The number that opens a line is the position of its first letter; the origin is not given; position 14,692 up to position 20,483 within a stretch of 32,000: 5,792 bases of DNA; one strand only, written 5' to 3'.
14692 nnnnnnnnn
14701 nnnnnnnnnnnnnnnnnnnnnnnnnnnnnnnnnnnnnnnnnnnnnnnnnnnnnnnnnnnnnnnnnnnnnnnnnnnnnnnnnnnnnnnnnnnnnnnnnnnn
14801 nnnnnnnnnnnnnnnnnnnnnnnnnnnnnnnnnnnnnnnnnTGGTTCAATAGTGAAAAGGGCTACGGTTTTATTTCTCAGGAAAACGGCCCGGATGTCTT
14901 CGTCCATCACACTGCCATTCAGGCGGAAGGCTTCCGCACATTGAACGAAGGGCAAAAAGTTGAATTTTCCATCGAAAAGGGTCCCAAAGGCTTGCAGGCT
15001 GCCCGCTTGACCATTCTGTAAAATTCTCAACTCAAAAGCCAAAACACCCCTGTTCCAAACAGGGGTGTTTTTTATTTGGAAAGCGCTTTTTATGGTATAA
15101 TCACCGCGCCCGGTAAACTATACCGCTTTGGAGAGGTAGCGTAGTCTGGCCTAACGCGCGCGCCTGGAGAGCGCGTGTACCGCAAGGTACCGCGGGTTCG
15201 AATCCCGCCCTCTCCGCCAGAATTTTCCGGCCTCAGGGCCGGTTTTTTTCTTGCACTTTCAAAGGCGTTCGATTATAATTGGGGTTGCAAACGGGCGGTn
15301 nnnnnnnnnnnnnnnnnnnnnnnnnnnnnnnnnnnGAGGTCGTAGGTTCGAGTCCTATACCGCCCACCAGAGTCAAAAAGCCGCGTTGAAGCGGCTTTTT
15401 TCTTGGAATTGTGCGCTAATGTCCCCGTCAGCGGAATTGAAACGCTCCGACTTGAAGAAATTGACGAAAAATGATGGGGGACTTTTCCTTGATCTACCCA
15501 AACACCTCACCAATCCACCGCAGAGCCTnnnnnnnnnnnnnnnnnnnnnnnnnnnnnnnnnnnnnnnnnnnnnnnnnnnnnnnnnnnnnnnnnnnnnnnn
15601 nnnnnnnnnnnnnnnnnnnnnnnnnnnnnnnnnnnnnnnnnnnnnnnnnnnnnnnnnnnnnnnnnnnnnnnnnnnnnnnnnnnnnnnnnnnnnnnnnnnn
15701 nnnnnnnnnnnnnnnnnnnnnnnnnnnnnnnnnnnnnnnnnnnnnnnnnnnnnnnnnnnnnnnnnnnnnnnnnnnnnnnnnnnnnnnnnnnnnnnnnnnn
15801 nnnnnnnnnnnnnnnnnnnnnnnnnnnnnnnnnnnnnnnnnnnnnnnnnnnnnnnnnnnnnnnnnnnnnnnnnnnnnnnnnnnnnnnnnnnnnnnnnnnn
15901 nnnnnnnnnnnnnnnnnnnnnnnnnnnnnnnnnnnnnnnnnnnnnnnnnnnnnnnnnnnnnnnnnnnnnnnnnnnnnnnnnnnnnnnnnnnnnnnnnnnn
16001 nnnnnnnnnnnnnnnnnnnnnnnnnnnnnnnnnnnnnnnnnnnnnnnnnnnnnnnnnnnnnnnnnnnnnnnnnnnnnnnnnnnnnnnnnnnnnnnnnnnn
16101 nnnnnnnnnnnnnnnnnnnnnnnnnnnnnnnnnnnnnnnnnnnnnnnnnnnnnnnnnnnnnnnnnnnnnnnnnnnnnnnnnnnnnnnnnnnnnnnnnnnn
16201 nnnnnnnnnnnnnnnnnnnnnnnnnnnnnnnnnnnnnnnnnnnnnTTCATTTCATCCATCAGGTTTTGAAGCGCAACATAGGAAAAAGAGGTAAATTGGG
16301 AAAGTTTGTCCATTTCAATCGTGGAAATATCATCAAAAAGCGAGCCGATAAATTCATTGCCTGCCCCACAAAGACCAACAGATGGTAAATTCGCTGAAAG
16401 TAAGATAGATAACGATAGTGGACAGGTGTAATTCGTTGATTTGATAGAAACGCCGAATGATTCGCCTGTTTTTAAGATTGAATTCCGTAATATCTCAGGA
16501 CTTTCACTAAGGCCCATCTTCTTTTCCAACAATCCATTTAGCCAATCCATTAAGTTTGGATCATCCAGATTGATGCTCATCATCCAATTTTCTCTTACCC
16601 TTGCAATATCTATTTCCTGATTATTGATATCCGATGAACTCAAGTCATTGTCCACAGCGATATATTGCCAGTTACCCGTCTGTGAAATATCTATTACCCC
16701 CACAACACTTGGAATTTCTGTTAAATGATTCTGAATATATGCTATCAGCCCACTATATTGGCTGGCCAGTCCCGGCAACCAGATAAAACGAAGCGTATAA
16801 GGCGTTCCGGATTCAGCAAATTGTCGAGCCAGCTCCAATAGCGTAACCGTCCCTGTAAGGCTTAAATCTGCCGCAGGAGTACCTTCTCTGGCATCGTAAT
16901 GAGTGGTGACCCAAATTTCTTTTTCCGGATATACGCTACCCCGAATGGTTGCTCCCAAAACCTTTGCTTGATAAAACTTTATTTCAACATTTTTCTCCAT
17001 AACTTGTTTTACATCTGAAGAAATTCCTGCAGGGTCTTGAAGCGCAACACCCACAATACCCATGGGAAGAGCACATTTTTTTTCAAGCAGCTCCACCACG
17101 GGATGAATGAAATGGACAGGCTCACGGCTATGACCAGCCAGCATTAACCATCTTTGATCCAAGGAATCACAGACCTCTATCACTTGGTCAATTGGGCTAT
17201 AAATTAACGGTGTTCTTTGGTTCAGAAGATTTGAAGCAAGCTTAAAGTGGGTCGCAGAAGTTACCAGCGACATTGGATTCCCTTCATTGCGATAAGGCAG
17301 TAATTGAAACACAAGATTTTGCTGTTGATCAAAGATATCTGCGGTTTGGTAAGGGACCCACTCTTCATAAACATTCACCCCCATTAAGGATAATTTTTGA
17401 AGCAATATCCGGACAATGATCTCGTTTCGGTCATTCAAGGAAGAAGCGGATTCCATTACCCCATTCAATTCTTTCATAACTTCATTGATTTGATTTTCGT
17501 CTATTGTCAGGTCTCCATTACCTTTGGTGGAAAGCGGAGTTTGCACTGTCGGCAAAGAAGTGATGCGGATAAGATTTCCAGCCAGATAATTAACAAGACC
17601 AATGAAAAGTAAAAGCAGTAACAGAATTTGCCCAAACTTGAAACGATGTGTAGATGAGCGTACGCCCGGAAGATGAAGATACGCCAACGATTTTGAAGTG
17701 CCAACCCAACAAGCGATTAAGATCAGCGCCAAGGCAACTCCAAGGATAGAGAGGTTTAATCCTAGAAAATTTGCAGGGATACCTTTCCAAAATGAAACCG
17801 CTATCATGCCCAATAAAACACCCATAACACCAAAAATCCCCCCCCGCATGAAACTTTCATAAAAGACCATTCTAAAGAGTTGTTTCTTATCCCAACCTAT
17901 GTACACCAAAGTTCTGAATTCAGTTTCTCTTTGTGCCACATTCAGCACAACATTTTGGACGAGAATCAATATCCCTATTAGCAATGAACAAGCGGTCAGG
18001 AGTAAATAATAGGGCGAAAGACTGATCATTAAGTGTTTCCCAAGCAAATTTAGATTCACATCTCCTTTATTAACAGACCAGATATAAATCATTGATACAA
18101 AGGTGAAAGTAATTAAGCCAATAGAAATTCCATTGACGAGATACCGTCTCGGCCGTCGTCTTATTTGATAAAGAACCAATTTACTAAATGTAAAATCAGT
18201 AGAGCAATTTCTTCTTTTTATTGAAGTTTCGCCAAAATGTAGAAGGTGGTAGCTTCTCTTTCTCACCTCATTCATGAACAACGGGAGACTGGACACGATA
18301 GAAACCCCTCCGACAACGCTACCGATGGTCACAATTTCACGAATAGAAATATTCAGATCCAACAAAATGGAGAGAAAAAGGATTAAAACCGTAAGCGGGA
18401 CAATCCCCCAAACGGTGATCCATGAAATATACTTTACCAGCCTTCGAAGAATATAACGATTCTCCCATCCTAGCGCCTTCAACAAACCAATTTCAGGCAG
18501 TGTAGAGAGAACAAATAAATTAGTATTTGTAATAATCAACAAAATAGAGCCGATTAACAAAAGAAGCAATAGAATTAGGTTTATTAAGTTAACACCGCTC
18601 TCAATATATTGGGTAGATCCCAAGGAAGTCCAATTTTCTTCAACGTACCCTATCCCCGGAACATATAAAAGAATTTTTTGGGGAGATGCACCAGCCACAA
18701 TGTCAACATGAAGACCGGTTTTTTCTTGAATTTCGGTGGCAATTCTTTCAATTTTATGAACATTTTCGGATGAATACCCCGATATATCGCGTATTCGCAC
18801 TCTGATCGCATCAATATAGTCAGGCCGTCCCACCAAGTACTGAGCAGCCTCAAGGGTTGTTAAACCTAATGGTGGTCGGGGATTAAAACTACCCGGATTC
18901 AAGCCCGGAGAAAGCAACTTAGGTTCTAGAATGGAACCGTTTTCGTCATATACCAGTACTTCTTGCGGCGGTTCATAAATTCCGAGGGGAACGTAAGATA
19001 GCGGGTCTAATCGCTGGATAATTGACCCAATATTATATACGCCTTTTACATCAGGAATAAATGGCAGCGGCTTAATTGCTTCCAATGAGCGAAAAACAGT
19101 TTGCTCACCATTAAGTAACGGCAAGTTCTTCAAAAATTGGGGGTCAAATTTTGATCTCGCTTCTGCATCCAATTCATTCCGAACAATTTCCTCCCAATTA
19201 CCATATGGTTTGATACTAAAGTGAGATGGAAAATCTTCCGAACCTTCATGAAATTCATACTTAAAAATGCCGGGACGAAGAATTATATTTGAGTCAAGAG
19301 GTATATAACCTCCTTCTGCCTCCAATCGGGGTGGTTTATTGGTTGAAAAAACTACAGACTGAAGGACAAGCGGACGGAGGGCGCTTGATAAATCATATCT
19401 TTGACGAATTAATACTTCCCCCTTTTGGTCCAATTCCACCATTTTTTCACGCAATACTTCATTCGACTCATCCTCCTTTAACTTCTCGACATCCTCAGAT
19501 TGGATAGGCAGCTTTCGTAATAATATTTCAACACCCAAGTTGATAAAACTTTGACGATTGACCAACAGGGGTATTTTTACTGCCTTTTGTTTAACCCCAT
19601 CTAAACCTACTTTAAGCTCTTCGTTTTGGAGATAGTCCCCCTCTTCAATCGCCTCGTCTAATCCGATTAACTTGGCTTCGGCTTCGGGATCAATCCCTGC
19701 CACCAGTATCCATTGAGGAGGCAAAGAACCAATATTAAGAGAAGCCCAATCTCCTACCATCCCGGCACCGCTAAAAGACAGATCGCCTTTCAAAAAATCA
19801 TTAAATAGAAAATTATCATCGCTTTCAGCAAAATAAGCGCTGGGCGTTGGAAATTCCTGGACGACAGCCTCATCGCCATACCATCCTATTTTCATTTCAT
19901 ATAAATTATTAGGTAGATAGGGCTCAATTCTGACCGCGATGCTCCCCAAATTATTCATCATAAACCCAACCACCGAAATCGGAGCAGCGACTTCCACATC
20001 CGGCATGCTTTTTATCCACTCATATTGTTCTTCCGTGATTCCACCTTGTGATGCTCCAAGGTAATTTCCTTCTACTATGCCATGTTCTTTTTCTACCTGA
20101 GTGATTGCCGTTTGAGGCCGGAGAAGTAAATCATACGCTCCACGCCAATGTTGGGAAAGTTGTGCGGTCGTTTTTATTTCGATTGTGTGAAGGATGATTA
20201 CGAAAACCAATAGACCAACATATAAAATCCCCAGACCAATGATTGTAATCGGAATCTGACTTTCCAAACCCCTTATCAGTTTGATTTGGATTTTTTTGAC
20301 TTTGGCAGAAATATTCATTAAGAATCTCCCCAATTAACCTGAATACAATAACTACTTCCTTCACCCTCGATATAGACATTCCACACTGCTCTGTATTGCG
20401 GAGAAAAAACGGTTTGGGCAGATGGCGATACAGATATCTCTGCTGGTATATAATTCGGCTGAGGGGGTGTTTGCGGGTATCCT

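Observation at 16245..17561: C-terminal PA/M28 aminopeptidase-like domain that seems to have lost the catalytic Glu-Glu and the last His ligand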

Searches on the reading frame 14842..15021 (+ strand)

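Call 22: search_protein_families(library=pfam, proteins=[window:14842-15021:+], max_evalue=0.001)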
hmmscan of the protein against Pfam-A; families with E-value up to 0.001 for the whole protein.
window:14842-15021:+ (59 aa): 1 family
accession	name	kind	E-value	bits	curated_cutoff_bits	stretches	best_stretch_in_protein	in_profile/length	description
PF00313.28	CSD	-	2.7e-24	85.3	27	1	1-57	7-64/66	'Cold-shock' DNA-binding domain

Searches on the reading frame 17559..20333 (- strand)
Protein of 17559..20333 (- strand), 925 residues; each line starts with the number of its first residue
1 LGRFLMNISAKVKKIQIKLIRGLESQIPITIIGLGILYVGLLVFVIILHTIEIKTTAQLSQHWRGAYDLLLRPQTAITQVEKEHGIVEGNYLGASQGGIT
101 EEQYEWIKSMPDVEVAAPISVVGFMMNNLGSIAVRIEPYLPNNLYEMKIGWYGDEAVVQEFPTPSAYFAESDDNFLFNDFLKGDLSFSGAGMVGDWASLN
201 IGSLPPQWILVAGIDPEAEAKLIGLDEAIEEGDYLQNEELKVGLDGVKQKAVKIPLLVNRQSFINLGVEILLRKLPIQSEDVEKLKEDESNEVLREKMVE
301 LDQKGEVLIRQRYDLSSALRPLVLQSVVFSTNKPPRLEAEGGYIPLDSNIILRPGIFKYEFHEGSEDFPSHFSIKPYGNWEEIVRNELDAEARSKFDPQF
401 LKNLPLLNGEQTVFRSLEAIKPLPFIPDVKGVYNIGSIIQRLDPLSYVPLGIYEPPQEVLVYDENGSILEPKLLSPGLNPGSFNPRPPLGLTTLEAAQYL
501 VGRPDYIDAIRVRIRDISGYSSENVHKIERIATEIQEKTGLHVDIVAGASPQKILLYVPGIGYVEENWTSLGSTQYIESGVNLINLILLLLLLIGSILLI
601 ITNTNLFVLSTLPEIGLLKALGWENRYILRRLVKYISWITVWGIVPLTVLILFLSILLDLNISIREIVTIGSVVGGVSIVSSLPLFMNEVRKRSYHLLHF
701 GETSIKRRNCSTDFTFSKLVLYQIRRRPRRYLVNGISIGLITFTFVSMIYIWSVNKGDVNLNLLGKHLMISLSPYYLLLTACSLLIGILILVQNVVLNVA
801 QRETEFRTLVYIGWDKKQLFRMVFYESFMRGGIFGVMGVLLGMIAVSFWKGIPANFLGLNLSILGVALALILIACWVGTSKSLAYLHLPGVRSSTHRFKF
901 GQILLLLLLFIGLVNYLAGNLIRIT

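Call 49: find_related_loci(query=A3, collection=genome_contigs, flank=6000)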
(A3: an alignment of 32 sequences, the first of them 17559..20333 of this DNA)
Query A3 (925 aa) in genome_contigs; peptide patterns used: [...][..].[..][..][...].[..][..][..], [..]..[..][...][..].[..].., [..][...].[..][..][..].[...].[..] (x = any residue, [..] = any of these).
167 stretches matched a pattern; 116 encode a relative of the query (tblastn E <= 1e-3); the best 80 are kept; 80 distinct loci.
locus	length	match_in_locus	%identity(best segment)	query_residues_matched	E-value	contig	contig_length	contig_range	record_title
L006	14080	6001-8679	67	6-897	0e+0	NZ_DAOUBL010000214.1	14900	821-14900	MAG: Bellilinea sp. isolate H69_726 k75_342077, whole genome shotgun sequence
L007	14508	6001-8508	39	29-849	0e+0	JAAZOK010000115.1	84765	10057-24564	MAG: Chloroflexota bacterium isolate AS27yjCOA_56 53109_AS27, whole genome shotgun sequence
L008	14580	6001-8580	38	29-872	2e-180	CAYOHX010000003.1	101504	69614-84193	MAG TPA_asm: uncultured Anaerolinea sp. isolate SRP167436_co1_87 genome assembly, contig: NODE_171_length_101504_cov_13.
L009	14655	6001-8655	38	8-877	6e-180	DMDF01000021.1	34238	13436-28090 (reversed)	MAG TPA_asm: Anaerolineaceae bacterium isolate UBA7929 contig_4542, whole genome shotgun sequence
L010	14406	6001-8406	37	32-826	9e-141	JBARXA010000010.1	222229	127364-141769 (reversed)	MAG: Candidatus Humimicrobiia bacterium isolate MFD12922_ilm_asm_bin4 k127_49176, whole genome shotgun sequence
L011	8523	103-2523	35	33-841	2e-135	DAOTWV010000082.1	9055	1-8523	MAG TPA_asm: Anaerolineales bacterium isolate H16_173 k91_2092461, whole genome shotgun sequence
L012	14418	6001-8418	33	29-826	9e-126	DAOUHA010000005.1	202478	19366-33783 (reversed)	MAG TPA_asm: Longilinea sp. isolate R89_285 k165_38199, whole genome shotgun sequence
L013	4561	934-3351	34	29-828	3e-123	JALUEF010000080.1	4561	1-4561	MAG: Anaerolineales bacterium isolate S143_metabat1_scaf2bin.026 S143_NODE_20791_length_4561_cov_1.926703, whole genome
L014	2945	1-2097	33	125-846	4e-99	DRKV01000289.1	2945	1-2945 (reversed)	MAG TPA_asm: Chloroflexota bacterium isolate HyVt-449 HyVt-449_k145_454705, whole genome shotgun sequence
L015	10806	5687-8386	28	39-877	9e-94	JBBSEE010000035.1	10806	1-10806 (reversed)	MAG: Chloroflexia bacterium isolate LS1_sbin.36 LS1_sbin.36_K_687875_L_10806_cov_11.0000, whole genome shotgun sequence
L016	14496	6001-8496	29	43-814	2e-93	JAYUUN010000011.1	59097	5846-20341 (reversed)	MAG: Chloroflexota bacterium isolate GL122_UP_metabat_70 GL122_UP_metabat_70_10, whole genome shotgun sequence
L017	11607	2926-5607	28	40-843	2e-92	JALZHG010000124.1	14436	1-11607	MAG: Chloroflexota bacterium isolate PEA bin11 SC8832_NODE_133_length_14436_cov_1.649871, whole genome shotgun sequence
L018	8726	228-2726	29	31-814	6e-89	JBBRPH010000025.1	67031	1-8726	MAG: Chloroflexia bacterium isolate La1_metabat2.426 LA1C_B2.426_k141_2327074L_67031_cov_16.2605, whole genome shotgun s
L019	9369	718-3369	30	29-819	4e-87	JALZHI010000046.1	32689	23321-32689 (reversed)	MAG: Chloroflexota bacterium isolate PEA bin13 SC8833_NODE_46_length_32689_cov_1.566673, whole genome shotgun sequence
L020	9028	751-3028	33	29-820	7e-86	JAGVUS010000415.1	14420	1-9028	MAG: Chloroflexota bacterium isolate WAS_Bin_31 WAS_Bin_31_scaffold_2079, whole genome shotgun sequence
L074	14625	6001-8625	26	40-912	7e-48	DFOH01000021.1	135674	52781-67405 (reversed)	MAG TPA_asm: Firmicutes bacterium UBA3546 UBA3546_contig_491, whole genome shotgun sequence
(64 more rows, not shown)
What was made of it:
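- Tried and rejected: The permease alignment A3 was used instead (call 49).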

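Call 56: predict_structure(alignment_id=A3)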
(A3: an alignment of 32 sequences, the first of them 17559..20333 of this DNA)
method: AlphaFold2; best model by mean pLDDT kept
length: 925 residues; sequences in the alignment: 32
mean_pLDDT: 78.1   pTM: 0.61
mean pLDDT of the five models: 78.1, 76.6, 75.9, 75.6, 74.0
residues with pLDDT >= 90: 164; 70-90: 541; 50-70: 152; < 50: 68
segments of 3 or more residues with pLDDT < 50: 1-7, 10-23, 52-65, 702-710, 762-766, 889-900, 920-925
pLDDT, mean of each block of 10 residues (from residue 1): 45 44 64 86 78 43 59 85 77 78 95 91 85 89 90 73 84 65 70 74 80 93 90 91 81 91 81 92 86 90 92 83 86 86 66 87 79 90 81 69 67 88 89 87 65 74 89 79 80 94 92 79 80 93 72 85 85 57 79 87 82 81 87 87 86 78 83 88 85 71 47 67 77 84 85 69 50 78 88 84 78 82 87 88 76 66 83 85 61 41 60 55 36
secondary structure, 60 per line:
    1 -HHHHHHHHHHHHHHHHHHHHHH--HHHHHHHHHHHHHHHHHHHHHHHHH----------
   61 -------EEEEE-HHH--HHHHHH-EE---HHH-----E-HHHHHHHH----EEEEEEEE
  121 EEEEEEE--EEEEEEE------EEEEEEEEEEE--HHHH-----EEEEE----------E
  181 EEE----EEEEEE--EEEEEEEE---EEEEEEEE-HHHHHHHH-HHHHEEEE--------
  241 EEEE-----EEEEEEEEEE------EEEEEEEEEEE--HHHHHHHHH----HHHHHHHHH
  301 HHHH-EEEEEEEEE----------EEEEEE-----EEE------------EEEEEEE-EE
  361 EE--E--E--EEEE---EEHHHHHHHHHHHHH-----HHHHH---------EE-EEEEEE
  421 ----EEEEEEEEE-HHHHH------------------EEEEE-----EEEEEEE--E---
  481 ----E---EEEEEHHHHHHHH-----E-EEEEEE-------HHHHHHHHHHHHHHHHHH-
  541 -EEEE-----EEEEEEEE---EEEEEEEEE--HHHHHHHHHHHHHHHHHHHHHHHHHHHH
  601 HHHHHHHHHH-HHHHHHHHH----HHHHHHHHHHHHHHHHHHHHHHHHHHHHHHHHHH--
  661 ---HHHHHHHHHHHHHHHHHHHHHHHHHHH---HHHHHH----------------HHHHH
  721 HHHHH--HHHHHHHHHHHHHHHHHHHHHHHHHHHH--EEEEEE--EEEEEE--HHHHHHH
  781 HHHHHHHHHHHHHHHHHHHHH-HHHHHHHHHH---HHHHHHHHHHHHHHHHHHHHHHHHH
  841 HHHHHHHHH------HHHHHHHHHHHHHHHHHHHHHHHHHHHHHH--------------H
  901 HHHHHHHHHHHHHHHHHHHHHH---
elements in order (helices of 4 or more, strands of 3 or more residues): H2-23 H26-50 E68-72 H79-84 H101-108 E113-127 E130-136 E143-153 H156-159 E165-169 E180-183 E188-193 E196-203 E207-214 H216-223 H225-228 E229-232 E241-244 E250-259 E266-276 H279-287 H292-304 E306-314 E325-330 E336-338 E351-357 E359-362 E371-374 H380-392 H398-402 E415-420 E425-433 H435-439 E458-462 E468-474 E489-493 H494-501 E509-514 H522-539 E542-545 E551-558 E562-570 H573-610 H612-620 H625-658 H664-690 H694-699 H716-725 H728-755 E758-763 E766-771 H774-801 H803-812 H816-849 H856-885 H900-922
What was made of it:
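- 17568..17636 (-): Ninth transmembrane helix. It carries the chain back across the membrane so that the M28-like domain is outside. Helix 900-922 in the AF2 model (call 56).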

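Call 59: fold_search(model_id=the predicted structure, library=pdb)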
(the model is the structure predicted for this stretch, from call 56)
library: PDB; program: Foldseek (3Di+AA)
matches with E <= 10: 306; with E <= 0.001: 5
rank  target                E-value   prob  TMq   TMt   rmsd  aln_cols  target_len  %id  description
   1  5gko_A                3.5e-05  1.00  0.14  0.20  20.5       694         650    9  Crystal structure of tripartite-type ABC transporter, MacB from Acinetobacter baumannii (released 2017-11-15)
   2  9rlc_E                4.7e-05  1.00  0.18  0.33  17.9       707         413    9  LolCDE complex with Lpp lipoprotein (released 2026-01-21)
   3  9rld_E                6.2e-05  1.00  0.17  0.32  17.1       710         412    9  LolCDE complex with Lpp lipoprotein (released 2026-01-21)
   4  9rld_C                2.1e-04  1.00  0.20  0.38  13.3       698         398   10  LolCDE complex with Lpp lipoprotein (released 2026-01-21)
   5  9ge6_A                6.6e-04  1.00  0.29  0.33  19.5      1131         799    8  Structure of E. coli YbbAP (released 2025-05-28)
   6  5xu1_M                1.0e-03  1.00  0.17  0.34  18.6       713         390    9  Structure of a non-canonical ABC transporter from Streptococcus pneumoniae R6 (released 2018-01-24)
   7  9xro_E                1.4e-03  1.00  0.17  0.33  16.1       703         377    8  LolCDE in complex with SMT-738_3 (released 2026-03-18)
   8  9gvk_C                1.9e-03  0.99  0.14  0.29  18.9       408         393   13  Cryo-EM structure of endogenous ATP-bound LolCDE with LolD-E171Q mutations in nanodiscs (released 2025-01-08)
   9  9rli_E                2.4e-03  0.99  0.15  0.29  17.1       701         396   10  LolCDEdelta(235-252) complex with Pal lipoprotein (released 2026-01-21)
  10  7arh_C                3.1e-03  1.00  0.20  0.38  12.9       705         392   11  LolCDE in complex with lipoprotein (released 2021-04-07)
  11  7mdx_B                5.0e-03  0.96  0.15  0.29  19.1       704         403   10  LolCDE nucleotide-free (released 2021-08-11)
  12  5nik_J                5.2e-03  1.00  0.19  0.26  16.4       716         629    9  Structure of the MacAB-TolC ABC-type tripartite multidrug efflux pump (released 2017-05-24)
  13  7arh_E                6.3e-03  0.97  0.16  0.29  15.7       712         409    9  LolCDE in complex with lipoprotein (released 2021-04-07)
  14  7mdx_A                7.3e-03  0.99  0.19  0.36  14.1       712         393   10  LolCDE nucleotide-free (released 2021-08-11)
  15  7v8i_C                8.0e-03  0.99  0.19  0.36  14.3       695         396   11  LolCD(E171Q)E with bound AMPPNP in nanodiscs (released 2022-08-31)
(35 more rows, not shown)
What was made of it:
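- On Type VII (MacB/FtsX-type) ABC systems: AF2 model and Foldseek hits to MacB, LolC/E, YbbP, HrtB, FtsX, YtrF and BceB (calls 56, 59; TM-scores are low because of the large novel ECD).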

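Call 67: search_protein_families(library=ncbifam, proteins=[L007:5434-5820:+, L074:5468-5854:+], max_evalue=1)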
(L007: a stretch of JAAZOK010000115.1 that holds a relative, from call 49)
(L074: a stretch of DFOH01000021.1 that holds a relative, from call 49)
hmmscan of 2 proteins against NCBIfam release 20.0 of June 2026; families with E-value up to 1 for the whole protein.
L007:5434-5820:+ (128 aa): 1 family
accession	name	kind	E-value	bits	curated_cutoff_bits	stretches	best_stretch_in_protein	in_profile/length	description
NF040843.1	SE2200_fam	equivalog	0.29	11.3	30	1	1-18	1-18/33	SE2200 family small protein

L074:5468-5854:+ (128 aa): 2 families
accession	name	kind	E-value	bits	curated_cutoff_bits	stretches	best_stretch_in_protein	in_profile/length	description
NF041766.1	choice_anch_U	domain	0.0073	17.1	32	1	80-123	38-79/92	choice-of-anchor U domain-containing protein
NF047994.1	RP198FamTckup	equivalog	0.14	11.1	650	1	84-119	32-67/348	RP198 family tick cell line-upregulated protein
